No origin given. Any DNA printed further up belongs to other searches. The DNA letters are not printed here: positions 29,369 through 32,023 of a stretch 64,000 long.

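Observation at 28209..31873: Class-I aminotransferase translationally coupled (GTGA) to a divergent, extended transketolase-family TPP enzyme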

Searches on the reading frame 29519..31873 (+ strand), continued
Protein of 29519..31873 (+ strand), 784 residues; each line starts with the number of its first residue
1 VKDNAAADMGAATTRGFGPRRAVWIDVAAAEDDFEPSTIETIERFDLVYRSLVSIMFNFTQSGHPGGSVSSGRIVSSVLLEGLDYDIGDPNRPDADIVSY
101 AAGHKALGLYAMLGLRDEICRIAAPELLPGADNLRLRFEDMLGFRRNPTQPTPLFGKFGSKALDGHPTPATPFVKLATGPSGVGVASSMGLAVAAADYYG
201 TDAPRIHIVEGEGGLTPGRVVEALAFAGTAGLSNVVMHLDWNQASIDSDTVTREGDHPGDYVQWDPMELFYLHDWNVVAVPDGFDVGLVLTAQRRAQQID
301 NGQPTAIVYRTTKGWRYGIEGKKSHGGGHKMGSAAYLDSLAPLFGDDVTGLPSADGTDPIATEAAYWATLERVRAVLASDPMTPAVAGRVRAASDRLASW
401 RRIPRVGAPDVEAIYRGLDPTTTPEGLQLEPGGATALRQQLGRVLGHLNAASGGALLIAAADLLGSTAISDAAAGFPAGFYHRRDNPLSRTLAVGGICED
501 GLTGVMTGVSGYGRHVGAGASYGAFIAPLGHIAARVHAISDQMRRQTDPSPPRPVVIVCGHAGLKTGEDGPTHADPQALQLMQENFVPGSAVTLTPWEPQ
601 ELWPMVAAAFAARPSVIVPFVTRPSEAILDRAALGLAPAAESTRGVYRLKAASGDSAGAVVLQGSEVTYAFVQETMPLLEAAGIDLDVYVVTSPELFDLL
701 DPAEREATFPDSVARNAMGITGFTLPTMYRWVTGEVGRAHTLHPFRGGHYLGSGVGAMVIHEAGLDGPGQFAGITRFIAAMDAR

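Call 48: search_protein_families(library=ncbifam, proteins=[L004:12394-13587:-, L092:10649-11869:+, L004:13604-14737:-, L004:14804-15187:-, L088:7118-7822:+, L091:2516-4339:+], max_evalue=0.00001)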
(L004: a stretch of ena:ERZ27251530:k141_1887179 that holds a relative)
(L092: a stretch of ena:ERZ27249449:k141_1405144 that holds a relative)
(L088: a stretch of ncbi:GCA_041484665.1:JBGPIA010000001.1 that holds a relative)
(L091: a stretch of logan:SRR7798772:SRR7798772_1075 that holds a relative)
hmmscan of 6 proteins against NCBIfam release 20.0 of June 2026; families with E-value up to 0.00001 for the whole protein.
L004:12394-13587:- (397 aa): 65 families (the best 25 are shown)
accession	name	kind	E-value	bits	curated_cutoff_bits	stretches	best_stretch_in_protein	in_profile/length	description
NF041364.1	GntC_guanitoxin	equivalog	1.8e-65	221.2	415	1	38-377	6-340/356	guanitoxin biosynthesis PLP-dependent (S)-gamma-hydroxy-L-arginine cyclodehydratase GntC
NF004770.0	PRK06108.1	subfamily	4.4e-65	220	422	1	25-394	31-391/396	pyridoxal phosphate-dependent aminotransferase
NF041091.1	asp_aminotase_Arch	equivalog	1.1e-63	215.3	550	1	6-360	3-347/376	aspartate aminotransferase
NF004769.0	PRK06107.1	equivalog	3.2e-63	213.9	617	1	2-338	5-343/402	aspartate transaminase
NF006756.0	PRK09276.1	subfamily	2.9e-60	204.2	507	1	1-376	2-368/387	LL-diaminopimelate aminotransferase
TIGR03540.1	DapC_direct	equivalog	4e-59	200.5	593.25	1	3-376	2-366/383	LL-diaminopimelate aminotransferase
NF005816.0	PRK07682.1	equivalog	5.5e-56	189.9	620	1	36-377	35-366/390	aminotransferase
NF005855.0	PRK07777.1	equivalog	1.2e-53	182.8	553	1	44-376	42-370/391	pyridoxal phosphate-dependent aminotransferase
NF005817.0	PRK07683.1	equivalog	6.2e-53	179.9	575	1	35-376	33-363/387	aminotransferase A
NF005601.0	PRK07337.1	equivalog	2.3e-52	178.4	496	1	1-377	6-375/394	pyridoxal phosphate-dependent aminotransferase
NF004975.0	PRK06348.1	equivalog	2.5e-50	171.6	549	1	19-377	18-366/384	pyridoxal phosphate-dependent aminotransferase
NF006230.0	PRK08363.1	equivalog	3.6e-50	170.9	534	1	17-362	17-364/398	alanine aminotransferase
NF006514.0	PRK08960.1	equivalog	9.6e-47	159.6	554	1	3-377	5-368/388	pyridoxal phosphate-dependent aminotransferase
NF006229.0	PRK08361.1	equivalog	1.2e-46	159.5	624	1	34-386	37-380/391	aspartate aminotransferase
NF006569.0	PRK09082.1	subfamily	1.5e-46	159.3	420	1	6-330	11-329/386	methionine aminotransferase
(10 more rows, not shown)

L092:10649-11869:+ (406 aa): 71 families (the best 25 are shown)
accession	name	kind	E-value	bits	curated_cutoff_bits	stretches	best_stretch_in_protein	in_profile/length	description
NF041091.1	asp_aminotase_Arch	equivalog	1.8e-85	287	550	1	31-403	14-375/376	aspartate aminotransferase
NF041364.1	GntC_guanitoxin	equivalog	1.4e-83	280.8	415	1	49-400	3-354/356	guanitoxin biosynthesis PLP-dependent (S)-gamma-hydroxy-L-arginine cyclodehydratase GntC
NF005816.0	PRK07682.1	equivalog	4.3e-83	279.1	620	1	38-405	23-385/390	aminotransferase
NF004770.0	PRK06108.1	subfamily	9.6e-78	261.7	422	1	44-404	36-393/396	pyridoxal phosphate-dependent aminotransferase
NF005601.0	PRK07337.1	equivalog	2.6e-77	260.6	496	1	17-403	8-392/394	pyridoxal phosphate-dependent aminotransferase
NF006229.0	PRK08361.1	equivalog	2.8e-76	257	624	1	17-400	10-385/391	aspartate aminotransferase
NF005817.0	PRK07683.1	equivalog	1.8e-75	254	575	1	34-404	18-382/387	aminotransferase A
NF006514.0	PRK08960.1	equivalog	2.1e-74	250.7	554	1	17-403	5-385/388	pyridoxal phosphate-dependent aminotransferase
NF006230.0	PRK08363.1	equivalog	1.1e-71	241.8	534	1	33-404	19-393/398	alanine aminotransferase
NF004975.0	PRK06348.1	equivalog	6e-69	232.9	549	1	29-400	14-380/384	pyridoxal phosphate-dependent aminotransferase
NF005588.0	PRK07309.1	equivalog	1.4e-67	228.3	576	1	45-403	31-386/391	pyridoxal phosphate-dependent aminotransferase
NF004769.0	PRK06107.1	equivalog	1.9e-66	224.5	617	1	18-405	7-400/402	aspartate transaminase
TIGR03540.1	DapC_direct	equivalog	1e-65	222.1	593.25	1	18-401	3-382/383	LL-diaminopimelate aminotransferase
NF006756.0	PRK09276.1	subfamily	1.1e-65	222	507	1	17-401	4-384/387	LL-diaminopimelate aminotransferase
NF005744.0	PRK07568.1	subfamily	3.1e-58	197.5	389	1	35-342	21-323/398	pyridoxal phosphate-dependent aminotransferase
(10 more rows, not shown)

L004:13604-14737:- (377 aa): 20 families
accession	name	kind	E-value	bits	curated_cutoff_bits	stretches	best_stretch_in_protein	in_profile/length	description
NF009714.1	PRK13243.1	equivalog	1e-75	255.1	455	1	37-344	23-315/332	glyoxylate reductase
TIGR01327.1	PGDH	equivalog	2.1e-56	191.8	454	1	81-347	59-306/525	phosphoglycerate dehydrogenase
NF011938.0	PRK15409.1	equivalog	6.2e-50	170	492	1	85-344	67-311/324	glyoxylate/hydroxypyruvate reductase GhrB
NF005069.0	PRK06487.1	equivalog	1.7e-37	129.2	448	1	92-347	77-316/320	2-hydroxyacid dehydrogenase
NF008759.0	PRK11790.1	equivalog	1.3e-36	126.2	404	1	89-335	81-310/410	phosphoglycerate dehydrogenase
NF006263.0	PRK08410.1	equivalog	2.2e-36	125.9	389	1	90-340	69-305/311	D-2-hydroxyacid dehydrogenase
NF005387.0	PRK06932.1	equivalog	6.9e-32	110.7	492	1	88-324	69-292/314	2-hydroxyacid dehydrogenase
NF006374.0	PRK08605.1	subfamily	1.5e-30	106.4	356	1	76-306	61-272/332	D-lactate dehydrogenase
NF041369.1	Dhydh_Halo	equivalog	1e-27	97.2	400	1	93-338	64-291/305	D-2-hydroxyacid dehydrogenase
NF001309.0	PRK00257.1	equivalog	3.6e-27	95.3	434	1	158-325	111-261/379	4-phosphoerythronate dehydrogenase PdxB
NF009127.0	PRK12480.1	equivalog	1.4e-25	90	579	1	80-301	65-265/330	D-lactate dehydrogenase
NF005750.0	PRK07574.1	equivalog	7.9e-25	87.7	329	1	92-323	122-338/386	NAD-dependent formate dehydrogenase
NF000492.1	vanH_gen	exception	1e-22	80.6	540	1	82-302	64-257/312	D-lactate dehydrogenase VanH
NF005027.0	PRK06436.1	equivalog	4.2e-22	78.6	261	1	91-345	56-283/303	2-hydroxyacid dehydrogenase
NF000128.1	vanH-Sc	exception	4.6e-19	68.7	650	1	211-301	186-276/337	D-lactate dehydrogenase VanH-Sc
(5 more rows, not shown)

L004:14804-15187:- (127 aa): 0 families

L088:7118-7822:+ (234 aa): 10 families
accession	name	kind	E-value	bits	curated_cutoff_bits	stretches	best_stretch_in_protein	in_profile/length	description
NF006991.0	PRK09456.1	equivalog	2.8e-15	56.5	295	1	27-214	2-182/199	glucose-1-phosphatase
TIGR01509.1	HAD-SF-IA-v3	subfamily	1e-11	45.2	29.4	1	119-214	66-152/154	HAD-IA family hydrolase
TIGR02252.1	DREG-2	subfamily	3.6e-11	43.2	155.2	1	125-213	112-201/203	HAD hydrolase, REG-2-like, family IA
TIGR02247.1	HAD-1A3-hyp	subfamily_domain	5.6e-11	42.6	125.4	1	82-223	55-202/211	epoxide hydrolase N-terminal domain-like phosphatase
TIGR02253.1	CTE7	subfamily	2.2e-10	40.7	169.75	1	116-213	92-191/221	TIGR02253 family HAD-type hydrolase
NF006976.0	PRK09449.1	equivalog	5.4e-10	39.2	183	1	96-199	73-177/225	pyrimidine 5'-nucleotidase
TIGR01993.1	Pyr-5-nucltdase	equivalog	1.6e-09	37.8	142.9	1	125-215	91-182/183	pyrimidine 5'-nucleotidase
TIGR01428.1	HAD_type_II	equivalog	1.1e-07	32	125.4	1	117-213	90-187/197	haloacid dehalogenase type II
TIGR02254.1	YjjG_YfnB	equivalog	7.4e-07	28.9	159.9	1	96-201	77-180/223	YjjG family noncanonical pyrimidine nucleotidase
TIGR01549.1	HAD-SF-IA-v1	subfamily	2.7e-06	27.9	23.3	0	133-208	76-148/149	HAD-IA family hydrolase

L091:2516-4339:+ (608 aa): 2 families
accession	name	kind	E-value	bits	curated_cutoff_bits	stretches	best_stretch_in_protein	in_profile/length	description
NF041127.1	exo_beta_glucsam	equivalog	2.2e-61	208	1500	1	24-526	30-536/782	exo-beta-D-glucosaminidase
NF051902.1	GH35_fam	subfamily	4.6e-09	35.5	500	1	26-188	35-190/510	GH35 family beta-galactosidase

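Call 63: find_encoding_contigs(protein=P0121, flank=6000, max_places=2)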
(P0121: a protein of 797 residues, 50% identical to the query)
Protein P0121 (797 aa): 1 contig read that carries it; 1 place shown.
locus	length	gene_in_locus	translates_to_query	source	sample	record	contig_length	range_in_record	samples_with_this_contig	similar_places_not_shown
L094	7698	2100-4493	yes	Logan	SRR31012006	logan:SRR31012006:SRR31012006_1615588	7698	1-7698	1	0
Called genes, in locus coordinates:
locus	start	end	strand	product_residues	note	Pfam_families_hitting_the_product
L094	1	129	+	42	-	?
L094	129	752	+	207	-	PF01794:Ferric_reduct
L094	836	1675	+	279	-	-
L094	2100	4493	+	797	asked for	PF00456:Transketolase_N, PF02779:Transket_pyr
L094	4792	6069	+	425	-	PF11398:DUF2813 (faint), PF13175:AAA_15 (weak), PF13304:AAA_21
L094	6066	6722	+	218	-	-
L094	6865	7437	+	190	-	PF04542:Sigma70_r2, PF22029:PhyR_sigma2 (weak), PF08281:Sigma70_r4_2, PF04545:Sigma70_r4 (weak)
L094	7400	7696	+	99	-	?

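Call 64: find_encoding_contigs(protein=P0123, flank=6000, max_places=2)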
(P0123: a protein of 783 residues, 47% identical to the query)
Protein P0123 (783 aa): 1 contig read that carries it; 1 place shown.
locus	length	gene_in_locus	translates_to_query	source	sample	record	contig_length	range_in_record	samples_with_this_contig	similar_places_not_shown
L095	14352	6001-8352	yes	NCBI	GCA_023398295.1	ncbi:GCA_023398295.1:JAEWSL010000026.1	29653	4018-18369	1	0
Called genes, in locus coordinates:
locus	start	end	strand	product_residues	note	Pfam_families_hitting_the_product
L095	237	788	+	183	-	PF07963:N_methyl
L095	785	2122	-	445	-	PF00999:Na_H_Exchanger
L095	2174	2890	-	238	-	PF00657:Lipase_GDSL, PF13472:Lipase_GDSL_2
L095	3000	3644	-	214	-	PF28474:DUF8412, PF13376:OmdA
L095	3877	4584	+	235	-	-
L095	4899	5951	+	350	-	PF04389:Peptidase_M28 (faint), PF05343:Peptidase_M42, PF01546:Peptidase_M20 (weak)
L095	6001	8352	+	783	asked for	PF00456:Transketolase_N, PF02779:Transket_pyr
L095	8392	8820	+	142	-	PF03479:PCC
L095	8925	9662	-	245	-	PF23023:Anti-Pycsar_Apyc1, PF00753:Lactamase_B (weak), PF12706:Lactamase_B_2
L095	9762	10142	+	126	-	PF01042:Ribonuc_L-PSP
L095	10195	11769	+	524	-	PF02446:Glyco_hydro_77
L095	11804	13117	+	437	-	PF02885:Glycos_trans_3N, PF00591:Glycos_transf_3, PF07831:PYNP_C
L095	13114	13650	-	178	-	-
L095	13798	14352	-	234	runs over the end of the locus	PF00588:SpoU_methylase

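Call 72: find_related_loci(query=A3, collection=metagenome_contigs, flank=8000)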
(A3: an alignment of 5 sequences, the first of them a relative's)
Query A3 (780 aa) in metagenome_contigs; peptide patterns used: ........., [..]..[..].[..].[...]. (x = any residue, [..] = any of these).
600 stretches matched a pattern (row limit reached: there are more); 575 encode a relative of the query (tblastn E <= 1e-3); the best 80 are kept; 80 distinct loci.
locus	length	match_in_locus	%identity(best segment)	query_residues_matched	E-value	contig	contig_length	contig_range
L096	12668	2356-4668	58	10-777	0e+0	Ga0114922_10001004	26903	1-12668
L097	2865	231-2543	59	10-777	0e+0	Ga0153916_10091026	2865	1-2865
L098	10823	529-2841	58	10-777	0e+0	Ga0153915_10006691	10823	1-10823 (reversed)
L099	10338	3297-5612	58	9-777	0e+0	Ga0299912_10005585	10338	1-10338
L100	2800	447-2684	59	33-777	0e+0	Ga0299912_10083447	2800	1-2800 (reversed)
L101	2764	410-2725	56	10-777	0e+0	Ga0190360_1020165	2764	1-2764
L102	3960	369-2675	52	10-775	0e+0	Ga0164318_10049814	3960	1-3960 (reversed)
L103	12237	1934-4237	51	10-775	0e+0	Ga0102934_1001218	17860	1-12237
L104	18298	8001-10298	51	10-773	0e+0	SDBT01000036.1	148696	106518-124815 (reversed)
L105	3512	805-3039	52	31-774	0e+0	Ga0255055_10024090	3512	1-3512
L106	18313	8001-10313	53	9-777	0e+0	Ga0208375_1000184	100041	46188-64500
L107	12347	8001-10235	53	31-774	0e+0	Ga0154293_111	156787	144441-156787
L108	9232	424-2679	52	25-775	0e+0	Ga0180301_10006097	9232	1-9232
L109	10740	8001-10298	51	10-773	0e+0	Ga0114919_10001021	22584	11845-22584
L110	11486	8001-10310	53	10-775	0e+0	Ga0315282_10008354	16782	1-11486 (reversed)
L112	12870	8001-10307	52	9-774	0e+0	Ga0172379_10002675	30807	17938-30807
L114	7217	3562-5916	51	1-780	0e+0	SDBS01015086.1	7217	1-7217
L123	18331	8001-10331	50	10-776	0e+0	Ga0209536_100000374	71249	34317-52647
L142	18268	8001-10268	50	25-780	0e+0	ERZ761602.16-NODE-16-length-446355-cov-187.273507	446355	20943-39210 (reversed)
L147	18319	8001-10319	48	10-773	0e+0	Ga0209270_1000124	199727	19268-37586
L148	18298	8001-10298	49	10-773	0e+0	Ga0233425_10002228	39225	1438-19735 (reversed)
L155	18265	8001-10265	50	25-780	0e+0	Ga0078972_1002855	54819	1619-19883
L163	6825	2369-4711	48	5-773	0e+0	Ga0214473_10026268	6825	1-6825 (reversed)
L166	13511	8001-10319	49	10-780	0e+0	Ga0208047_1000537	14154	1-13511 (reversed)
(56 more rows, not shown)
